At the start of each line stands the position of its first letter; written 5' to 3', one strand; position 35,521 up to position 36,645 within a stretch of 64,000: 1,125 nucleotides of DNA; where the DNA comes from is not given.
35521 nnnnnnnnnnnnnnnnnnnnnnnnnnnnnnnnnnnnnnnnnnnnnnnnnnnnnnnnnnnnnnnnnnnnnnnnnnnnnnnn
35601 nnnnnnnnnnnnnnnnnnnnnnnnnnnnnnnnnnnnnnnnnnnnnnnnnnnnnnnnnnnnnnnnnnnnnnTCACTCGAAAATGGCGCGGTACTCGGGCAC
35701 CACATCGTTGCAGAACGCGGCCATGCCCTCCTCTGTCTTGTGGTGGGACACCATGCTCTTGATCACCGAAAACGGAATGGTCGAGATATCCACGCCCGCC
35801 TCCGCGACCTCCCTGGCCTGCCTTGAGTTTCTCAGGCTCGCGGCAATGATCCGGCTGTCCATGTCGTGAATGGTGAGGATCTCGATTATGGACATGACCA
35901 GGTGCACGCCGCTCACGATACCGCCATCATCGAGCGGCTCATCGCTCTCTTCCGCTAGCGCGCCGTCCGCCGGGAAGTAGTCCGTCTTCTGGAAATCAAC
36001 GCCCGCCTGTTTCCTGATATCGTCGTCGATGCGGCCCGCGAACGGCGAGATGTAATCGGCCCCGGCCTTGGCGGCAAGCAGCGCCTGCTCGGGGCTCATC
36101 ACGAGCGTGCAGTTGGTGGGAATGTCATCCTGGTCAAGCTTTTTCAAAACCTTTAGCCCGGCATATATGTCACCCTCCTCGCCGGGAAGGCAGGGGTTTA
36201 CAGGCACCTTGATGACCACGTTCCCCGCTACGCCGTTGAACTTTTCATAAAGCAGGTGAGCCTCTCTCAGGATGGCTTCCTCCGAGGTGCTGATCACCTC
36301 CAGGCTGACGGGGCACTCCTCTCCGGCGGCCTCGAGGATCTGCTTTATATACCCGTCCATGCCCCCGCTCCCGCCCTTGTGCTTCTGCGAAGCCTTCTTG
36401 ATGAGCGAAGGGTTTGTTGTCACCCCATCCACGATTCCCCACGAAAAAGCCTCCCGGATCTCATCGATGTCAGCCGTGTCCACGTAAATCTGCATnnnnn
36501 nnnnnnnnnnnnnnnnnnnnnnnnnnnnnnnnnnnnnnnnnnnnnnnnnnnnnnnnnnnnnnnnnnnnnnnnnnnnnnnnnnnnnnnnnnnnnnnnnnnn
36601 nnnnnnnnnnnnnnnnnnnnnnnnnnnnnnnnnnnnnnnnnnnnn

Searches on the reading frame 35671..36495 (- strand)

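Call 17: search_protein_families(library=pfam, proteins=[window:35671-36495:-], max_evalue=0.001)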
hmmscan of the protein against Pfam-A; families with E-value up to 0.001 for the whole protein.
window:35671-36495:- (274 aa): 1 family
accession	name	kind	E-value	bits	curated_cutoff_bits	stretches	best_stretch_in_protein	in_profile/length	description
PF00923.25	TAL_FSA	-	2.2e-47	162.2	27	1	3-256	1-240/285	Transaldolase/Fructose-6-phosphate aldolase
